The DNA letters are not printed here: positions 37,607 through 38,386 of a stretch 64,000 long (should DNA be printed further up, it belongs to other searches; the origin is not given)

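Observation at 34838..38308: Candidate undescribed system: TCS-controlled extracytoplasmic rubrerythrin plus DUF2231 membrane partner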

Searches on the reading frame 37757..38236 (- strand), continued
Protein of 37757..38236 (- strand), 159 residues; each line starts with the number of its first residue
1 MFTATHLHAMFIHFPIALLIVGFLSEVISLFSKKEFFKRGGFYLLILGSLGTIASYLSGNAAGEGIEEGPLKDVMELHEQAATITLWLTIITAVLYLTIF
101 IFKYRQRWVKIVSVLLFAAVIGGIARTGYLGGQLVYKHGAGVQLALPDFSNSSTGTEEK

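Call 33: fold_search(model_id=the predicted structure, library=pdb)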
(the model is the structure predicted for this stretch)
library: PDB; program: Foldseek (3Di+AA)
matches with E <= 10: 272; with E <= 0.001: 0
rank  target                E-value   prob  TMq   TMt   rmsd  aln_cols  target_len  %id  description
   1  6wti_C                5.5e-01  0.66  0.43  0.39   5.3       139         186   13  The Cryo-EM structure of the ubiquinol oxidase from Escherichia coli (released 2021-01-20)
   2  7t37_A                5.8e-01  0.63  0.37  0.13   6.3       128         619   14  Activated state of 2-APB and CBD-bound wildtype rat TRPV2 in nanodiscs (released 2022-05-04)
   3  7t38_A                5.8e-01  0.57  0.36  0.13  11.1       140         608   16  Inactivated state of 2-APB and CBD-bound wildtype rat TRPV2 in nanodiscs (released 2022-05-04)
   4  7xmc_C                6.4e-01  0.82  0.49  0.44   4.9       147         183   14  Cryo-EM structure of Cytochrome bo3 from Escherichia coli, apo structure with DMSO (released 2022-12-21)
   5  7zji_B                6.8e-01  0.57  0.39  0.15   9.6       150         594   16  Transient receptor potential cation channel subfamily V member 2,Enhanced green fluorescent protein (released 2023-01-18)
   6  8ucd_C                7.5e-01  0.66  0.46  0.33   9.9       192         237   14  Cryo-EM structure of human STEAP1 in complex with AMG 509 Fab (released 2023-11-22)
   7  8qqk_C                9.2e-01  0.72  0.49  0.40   5.1       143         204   15  Cryo-EM structure of E. coli cytochrome bo3 quinol oxidase assembled in peptidiscs (released 2024-04-24)
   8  7n0m_A                9.2e-01  0.47  0.40  0.14   9.2       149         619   15  Inactivated state of 2-APB-bound wildtype rat TRPV2 in nanodiscs (released 2022-05-04)
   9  6s38_B                9.7e-01  0.90  0.52  0.60   4.5       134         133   10  Ligand binding domain of the P. putida receptor PcaY_PP in complex with quinate (released 2020-10-21)
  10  8ffl_B                9.7e-01  0.54  0.41  0.15   6.7       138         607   15  Wildtype rat TRPV2 in nanodiscs bound to RR (released 2024-02-07)
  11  7qhm_F                9.7e-01  0.51  0.38  0.34   5.8       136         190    8  Cytochrome bcc-aa3 supercomplex (respiratory supercomplex III2/IV2) from Corynebacterium glutamicum (stigmatellin and  (released 2022-05-18)
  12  7cub_C                1.1e+00  0.63  0.50  0.44   4.6       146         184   15  2.55-Angstrom Cryo-EM structure of Cytochrome bo3 from Escherichia coli in Native Membrane (released 2021-08-25)
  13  8slx_A                1.1e+00  0.57  0.41  0.15   9.1       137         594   14  Rat TRPV2 bound with 1 CBD ligand in nanodiscs (released 2023-05-31)
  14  8jvi_A                1.1e+00  0.54  0.40  0.15   7.2       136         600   10  Structure of human TRPV4 with antagonist A2 (released 2024-05-08)
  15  7zje_A                1.1e+00  0.38  0.36  0.14   9.3       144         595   16  C16-2 (released 2023-01-18)
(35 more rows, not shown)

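Call 35: search_solved_structures(query=A3, max_evalue=10, show_alignments=3)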
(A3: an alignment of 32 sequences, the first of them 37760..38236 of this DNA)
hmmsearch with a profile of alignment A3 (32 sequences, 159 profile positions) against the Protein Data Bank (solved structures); distinct sequences matched with E-value up to 10: 2.
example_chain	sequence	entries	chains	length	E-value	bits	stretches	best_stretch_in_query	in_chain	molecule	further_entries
2wu2_C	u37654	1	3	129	1.4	12.1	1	32-99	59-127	SUCCINATE DEHYDROGENASE CYTOCHROME B556 SUBUNIT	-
9nww_B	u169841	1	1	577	2.5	11.3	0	15-108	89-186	Probable phosphatidylethanolamine transferase Mcr-1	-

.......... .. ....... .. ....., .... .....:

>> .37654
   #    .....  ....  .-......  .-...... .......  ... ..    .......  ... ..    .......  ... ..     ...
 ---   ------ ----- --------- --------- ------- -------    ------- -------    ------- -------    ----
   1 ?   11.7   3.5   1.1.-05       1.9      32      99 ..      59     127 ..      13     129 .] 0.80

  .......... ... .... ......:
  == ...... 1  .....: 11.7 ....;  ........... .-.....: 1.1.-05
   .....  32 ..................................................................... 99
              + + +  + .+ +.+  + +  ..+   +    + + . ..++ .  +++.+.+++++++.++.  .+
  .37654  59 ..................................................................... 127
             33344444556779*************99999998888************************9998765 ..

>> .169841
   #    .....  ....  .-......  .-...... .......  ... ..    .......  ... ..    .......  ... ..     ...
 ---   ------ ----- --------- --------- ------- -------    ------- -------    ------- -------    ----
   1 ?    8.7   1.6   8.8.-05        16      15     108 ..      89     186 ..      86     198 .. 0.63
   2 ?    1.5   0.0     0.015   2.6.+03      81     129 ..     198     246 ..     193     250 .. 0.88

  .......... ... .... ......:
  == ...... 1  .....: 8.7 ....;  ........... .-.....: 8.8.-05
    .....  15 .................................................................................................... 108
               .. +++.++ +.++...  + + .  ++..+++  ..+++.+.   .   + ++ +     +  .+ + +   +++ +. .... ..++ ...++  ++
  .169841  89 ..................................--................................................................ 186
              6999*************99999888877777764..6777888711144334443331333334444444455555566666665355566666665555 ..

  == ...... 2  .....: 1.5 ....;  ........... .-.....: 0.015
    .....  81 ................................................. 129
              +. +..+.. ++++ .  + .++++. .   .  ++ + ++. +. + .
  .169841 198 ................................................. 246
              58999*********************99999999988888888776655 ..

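Call 52: search_protein_representatives(alignment_id=A4)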
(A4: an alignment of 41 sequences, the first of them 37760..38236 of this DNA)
Query: 41 sequences, 158 profile positions. Proteins with E-value up to 0.001 (for the whole library): 5828; up to 1e-10: 850; up to 1e-30: 23. The best 150 are listed.
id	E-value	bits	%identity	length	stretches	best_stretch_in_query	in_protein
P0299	7.8e-52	191.8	-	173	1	2-154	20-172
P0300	2.5e-47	177.2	-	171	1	1-150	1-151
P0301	8.0e-46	172.3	-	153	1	1-151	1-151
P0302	2.1e-45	170.9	-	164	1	1-155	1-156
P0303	2.6e-41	157.6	-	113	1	41-151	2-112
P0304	1.0e-39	152.4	-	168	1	1-147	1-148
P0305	1.3e-39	152.1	-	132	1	1-109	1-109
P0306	1.5e-39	151.9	-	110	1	1-110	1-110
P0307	2.9e-39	151.0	-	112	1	44-154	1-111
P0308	7.3e-39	149.6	-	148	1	16-119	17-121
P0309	1.5e-38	148.7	-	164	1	1-147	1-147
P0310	1.5e-38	148.7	-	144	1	1-88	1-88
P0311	6.7e-38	146.5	-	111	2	73-153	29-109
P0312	1.1e-37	145.8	-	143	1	1-140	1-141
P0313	3.8e-37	144.1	-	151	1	12-139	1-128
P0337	5.2e-25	104.6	-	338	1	1-139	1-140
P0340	8.9e-25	103.9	-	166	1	5-143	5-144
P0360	1.3e-21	93.6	-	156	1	5-143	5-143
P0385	3.1e-19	85.9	-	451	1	6-144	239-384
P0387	3.3e-19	85.8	-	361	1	6-145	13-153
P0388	3.6e-19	85.7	-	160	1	5-145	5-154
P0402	1.4e-18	83.7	-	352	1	6-143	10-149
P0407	3.4e-18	82.5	-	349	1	5-143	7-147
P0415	6.9e-18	81.5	-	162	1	7-145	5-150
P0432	4.6e-17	78.8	-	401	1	6-143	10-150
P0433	4.6e-17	78.8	-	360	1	6-148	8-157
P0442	9.1e-17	77.9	-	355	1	7-144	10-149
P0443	9.2e-17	77.8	-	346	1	7-145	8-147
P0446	9.7e-17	77.8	-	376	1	6-142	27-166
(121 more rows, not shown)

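Call 53: search_protein_families(library=pfam, proteins=[P0337, P0385, P0387, P0402, P0407, P0432, P0433, P0442, P0443, P0446], max_evalue=0.001)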
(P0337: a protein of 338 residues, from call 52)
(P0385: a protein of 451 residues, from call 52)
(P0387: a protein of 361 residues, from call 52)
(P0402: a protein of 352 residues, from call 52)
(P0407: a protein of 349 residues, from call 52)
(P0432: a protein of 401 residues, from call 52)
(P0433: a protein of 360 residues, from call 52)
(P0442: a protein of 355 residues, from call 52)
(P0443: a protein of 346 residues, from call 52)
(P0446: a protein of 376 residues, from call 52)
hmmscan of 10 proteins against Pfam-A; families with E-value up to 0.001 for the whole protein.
P0337 (338 aa): 3 families
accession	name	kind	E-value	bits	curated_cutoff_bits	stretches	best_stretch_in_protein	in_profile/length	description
PF02915.23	Rubrerythrin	-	6.2e-24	85.4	22.8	1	161-288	1-136/137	Rubrerythrin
PF09990.14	DUF2231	-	5.1e-14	53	26.4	1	7-143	4-137/139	Predicted membrane protein (DUF2231)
PF00210.30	Ferritin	-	6.8e-05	23.3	24.5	1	161-292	2-139/142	Ferritin-like domain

P0385 (451 aa): 1 family
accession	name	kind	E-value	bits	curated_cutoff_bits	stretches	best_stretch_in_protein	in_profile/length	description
PF09990.14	DUF2231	-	4.8e-18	66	26.4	1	239-383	3-138/139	Predicted membrane protein (DUF2231)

P0387 (361 aa): 1 family
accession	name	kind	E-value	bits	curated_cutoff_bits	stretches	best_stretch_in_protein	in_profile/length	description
PF09990.14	DUF2231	-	7.6e-14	52.4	26.4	1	13-150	3-137/139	Predicted membrane protein (DUF2231)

P0402 (352 aa): 1 family
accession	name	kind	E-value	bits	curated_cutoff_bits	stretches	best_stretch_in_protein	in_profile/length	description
PF09990.14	DUF2231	-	7.5e-13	49.2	26.4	1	10-149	3-138/139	Predicted membrane protein (DUF2231)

P0407 (349 aa): 1 family
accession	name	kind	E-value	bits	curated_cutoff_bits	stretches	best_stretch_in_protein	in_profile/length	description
PF09990.14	DUF2231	-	4e-14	53.3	26.4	1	8-147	3-138/139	Predicted membrane protein (DUF2231)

P0432 (401 aa): 1 family
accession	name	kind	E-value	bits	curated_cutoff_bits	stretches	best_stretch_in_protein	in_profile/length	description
PF09990.14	DUF2231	-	5.4e-17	62.6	26.4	1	10-150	3-138/139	Predicted membrane protein (DUF2231)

P0433 (360 aa): 1 family
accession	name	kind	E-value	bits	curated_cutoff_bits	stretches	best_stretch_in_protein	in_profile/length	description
PF09990.14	DUF2231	-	3.6e-14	53.5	26.4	1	8-152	3-138/139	Predicted membrane protein (DUF2231)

P0442 (355 aa): 1 family
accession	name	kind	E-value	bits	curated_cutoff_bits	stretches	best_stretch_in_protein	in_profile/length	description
PF09990.14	DUF2231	-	9e-16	58.6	26.4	1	9-148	3-138/139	Predicted membrane protein (DUF2231)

P0443 (346 aa): 1 family
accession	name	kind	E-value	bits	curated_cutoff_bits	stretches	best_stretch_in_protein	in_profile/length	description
PF09990.14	DUF2231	-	4e-15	56.5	26.4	1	7-145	3-138/139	Predicted membrane protein (DUF2231)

P0446 (376 aa): 1 family
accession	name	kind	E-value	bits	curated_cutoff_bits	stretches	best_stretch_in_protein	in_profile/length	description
PF09990.14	DUF2231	-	8.1e-17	62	26.4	1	27-167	3-138/139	Predicted membrane protein (DUF2231)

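Call 55: find_encoding_contigs(protein=P0337, flank=6000, max_places=4)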
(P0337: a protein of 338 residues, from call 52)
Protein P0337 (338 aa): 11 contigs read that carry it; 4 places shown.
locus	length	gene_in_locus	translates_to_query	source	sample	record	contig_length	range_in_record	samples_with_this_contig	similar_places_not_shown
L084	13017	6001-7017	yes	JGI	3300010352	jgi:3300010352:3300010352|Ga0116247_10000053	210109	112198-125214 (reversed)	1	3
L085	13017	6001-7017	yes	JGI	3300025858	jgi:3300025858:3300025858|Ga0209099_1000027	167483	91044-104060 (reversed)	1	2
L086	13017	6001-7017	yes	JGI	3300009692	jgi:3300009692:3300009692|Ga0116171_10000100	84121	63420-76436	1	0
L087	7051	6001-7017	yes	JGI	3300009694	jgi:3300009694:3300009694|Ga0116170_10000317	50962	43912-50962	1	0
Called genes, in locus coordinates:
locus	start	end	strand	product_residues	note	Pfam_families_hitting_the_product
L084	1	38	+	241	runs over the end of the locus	PF03740:PdxJ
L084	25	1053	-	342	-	PF04389:Peptidase_M28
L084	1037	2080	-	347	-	PF01370:Epimerase, PF02719:Polysacc_synt_2, PF04321:RmlD_sub_bind, PF05368:NmrA (weak), PF01073:3Beta_HSD, PF07993:NAD_binding_4, PF13460:NAD_binding_10, PF16363:GDP_Man_Dehyd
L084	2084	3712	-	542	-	-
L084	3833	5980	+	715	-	PF10459:Peptidase_S46, PF00089:Trypsin (faint), PF13365:Trypsin_2 (faint)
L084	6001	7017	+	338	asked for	PF09990:DUF2231, PF02915:Rubrerythrin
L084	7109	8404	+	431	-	PF07690:MFS_1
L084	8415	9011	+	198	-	PF01351:RNase_HII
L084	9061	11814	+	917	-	PF13570:Beta-prop_ACSF4 (weak)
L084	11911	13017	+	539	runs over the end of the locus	-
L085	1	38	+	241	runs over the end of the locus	PF03740:PdxJ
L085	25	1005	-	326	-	PF04389:Peptidase_M28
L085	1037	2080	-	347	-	PF01370:Epimerase, PF02719:Polysacc_synt_2, PF04321:RmlD_sub_bind, PF05368:NmrA (weak), PF01073:3Beta_HSD, PF07993:NAD_binding_4, PF13460:NAD_binding_10, PF16363:GDP_Man_Dehyd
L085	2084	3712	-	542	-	-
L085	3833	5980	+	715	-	PF10459:Peptidase_S46, PF00089:Trypsin (faint), PF13365:Trypsin_2 (faint)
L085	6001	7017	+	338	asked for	PF09990:DUF2231, PF02915:Rubrerythrin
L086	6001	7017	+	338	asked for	PF09990:DUF2231, PF02915:Rubrerythrin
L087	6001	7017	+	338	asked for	PF09990:DUF2231, PF02915:Rubrerythrin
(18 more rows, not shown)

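Call 79: predict_structure(alignment_id=A7)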
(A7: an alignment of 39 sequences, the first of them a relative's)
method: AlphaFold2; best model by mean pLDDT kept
length: 338 residues; sequences in the alignment: 39
mean_pLDDT: 88.5   pTM: 0.59
mean pLDDT of the five models: 88.5, 87.4, 86.1, 86.0, 86.0
residues with pLDDT >= 90: 182; 70-90: 124; 50-70: 27; < 50: 5
segments of 3 or more residues with pLDDT < 50: 149-151
pLDDT, mean of each block of 10 residues (from residue 1): 59 83 86 76 88 85 69 85 89 88 81 88 88 81 59 73 97 98 98 98 98 93 92 98 98 97 95 98 98 95 97 94 95 95
secondary structure, 60 per line:
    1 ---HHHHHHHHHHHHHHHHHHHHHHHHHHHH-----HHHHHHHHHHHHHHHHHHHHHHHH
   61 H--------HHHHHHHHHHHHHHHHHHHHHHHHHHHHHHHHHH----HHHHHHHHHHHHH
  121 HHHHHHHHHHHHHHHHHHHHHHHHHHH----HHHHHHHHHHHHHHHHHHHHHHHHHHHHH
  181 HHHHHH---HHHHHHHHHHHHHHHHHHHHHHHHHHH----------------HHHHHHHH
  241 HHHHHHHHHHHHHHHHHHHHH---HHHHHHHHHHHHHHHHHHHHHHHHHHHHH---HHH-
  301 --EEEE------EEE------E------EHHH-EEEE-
elements in order: H4-31 H37-61 H70-103 H108-147 H152-186 H190-216 H233-261 H265-293 E303-306 E313-315 E334-337

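Call 86: find_encoding_contigs(protein=P0340, flank=4000, max_places=2)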
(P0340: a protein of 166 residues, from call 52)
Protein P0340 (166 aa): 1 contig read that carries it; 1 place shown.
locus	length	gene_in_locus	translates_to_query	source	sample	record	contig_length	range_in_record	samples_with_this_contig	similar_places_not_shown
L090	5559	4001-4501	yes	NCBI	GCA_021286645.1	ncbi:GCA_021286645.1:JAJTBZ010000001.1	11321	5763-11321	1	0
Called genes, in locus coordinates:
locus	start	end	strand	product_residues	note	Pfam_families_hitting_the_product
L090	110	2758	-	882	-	PF00133:tRNA-synt_1, PF09334:tRNA-synt_1g (weak), PF13603:tRNA-synt_1_2, PF09334:tRNA-synt_1g, PF08264:Anticodon_1, PF10458:Val_tRNA-synt_C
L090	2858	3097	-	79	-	-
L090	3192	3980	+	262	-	PF01987:AIM24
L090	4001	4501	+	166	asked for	PF09990:DUF2231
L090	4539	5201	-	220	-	PF00406:ADK, PF13207:AAA_17, PF13238:AAA_18 (faint)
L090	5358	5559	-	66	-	PF02518:HATPase_c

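Call 87: find_encoding_contigs(protein=P0360, flank=4000, max_places=2)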
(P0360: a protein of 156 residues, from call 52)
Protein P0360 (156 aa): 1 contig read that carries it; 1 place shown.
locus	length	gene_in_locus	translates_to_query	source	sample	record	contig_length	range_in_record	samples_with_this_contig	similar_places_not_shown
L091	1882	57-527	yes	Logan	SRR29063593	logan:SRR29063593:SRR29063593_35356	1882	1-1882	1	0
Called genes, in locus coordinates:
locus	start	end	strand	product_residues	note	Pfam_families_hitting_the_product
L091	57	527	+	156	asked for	PF09990:DUF2231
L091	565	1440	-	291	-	PF00763:THF_DHG_CYH, PF02882:THF_DHG_CYH_C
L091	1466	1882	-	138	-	?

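Call 88: find_encoding_contigs(protein=P0388, flank=4000, max_places=2)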
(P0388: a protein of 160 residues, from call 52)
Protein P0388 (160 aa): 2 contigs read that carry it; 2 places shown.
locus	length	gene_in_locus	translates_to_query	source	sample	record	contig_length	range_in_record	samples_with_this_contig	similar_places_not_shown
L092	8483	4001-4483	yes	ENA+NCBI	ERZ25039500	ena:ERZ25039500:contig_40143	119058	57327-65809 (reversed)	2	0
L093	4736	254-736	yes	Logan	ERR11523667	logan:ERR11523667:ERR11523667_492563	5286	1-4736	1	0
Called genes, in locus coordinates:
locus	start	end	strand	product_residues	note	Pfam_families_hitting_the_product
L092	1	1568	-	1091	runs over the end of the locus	PF13188:PAS_8 (weak), PF13426:PAS_9, PF00989:PAS (weak), PF00989:PAS, PF13426:PAS_9, PF12860:PAS_7, PF13185:GAF_2, PF02518:HATPase_c, +4 more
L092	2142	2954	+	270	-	PF01416:PseudoU_synth_1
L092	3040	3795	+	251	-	PF00106:adh_short, PF08659:KR, PF13561:adh_short_C2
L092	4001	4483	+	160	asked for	PF09990:DUF2231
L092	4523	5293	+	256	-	-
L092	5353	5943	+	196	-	-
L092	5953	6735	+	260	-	PF00378:ECH_1, PF16113:ECH_2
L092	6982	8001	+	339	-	-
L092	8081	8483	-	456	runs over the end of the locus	PF00675:Peptidase_M16, PF05193:Peptidase_M16_C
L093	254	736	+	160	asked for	PF09990:DUF2231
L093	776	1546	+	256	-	-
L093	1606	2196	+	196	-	-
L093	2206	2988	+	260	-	PF00378:ECH_1, PF16113:ECH_2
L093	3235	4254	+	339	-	-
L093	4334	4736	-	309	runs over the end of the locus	PF05193:Peptidase_M16_C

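Call 89: find_encoding_contigs(protein=P0415, flank=4000, max_places=2)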
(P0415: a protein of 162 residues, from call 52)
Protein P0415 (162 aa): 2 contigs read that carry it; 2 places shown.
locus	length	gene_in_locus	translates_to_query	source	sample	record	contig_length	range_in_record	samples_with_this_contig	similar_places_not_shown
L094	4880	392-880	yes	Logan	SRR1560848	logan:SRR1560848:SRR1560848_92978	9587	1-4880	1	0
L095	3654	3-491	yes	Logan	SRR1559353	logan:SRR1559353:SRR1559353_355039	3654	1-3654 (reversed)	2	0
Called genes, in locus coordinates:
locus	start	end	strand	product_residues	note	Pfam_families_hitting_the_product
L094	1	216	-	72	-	?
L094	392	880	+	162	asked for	PF09990:DUF2231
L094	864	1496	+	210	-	PF02517:Rce1-like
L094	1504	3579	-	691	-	-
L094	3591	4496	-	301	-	PF00005:ABC_tran, PF13401:AAA_22 (faint), PF13304:AAA_21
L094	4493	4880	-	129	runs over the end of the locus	PF00392:GntR, PF02082:Rrf2 (weak), PF13730:HTH_36 (weak)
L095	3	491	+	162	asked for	PF09990:DUF2231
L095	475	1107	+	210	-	PF02517:Rce1-like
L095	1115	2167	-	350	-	-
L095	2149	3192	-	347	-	-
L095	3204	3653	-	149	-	?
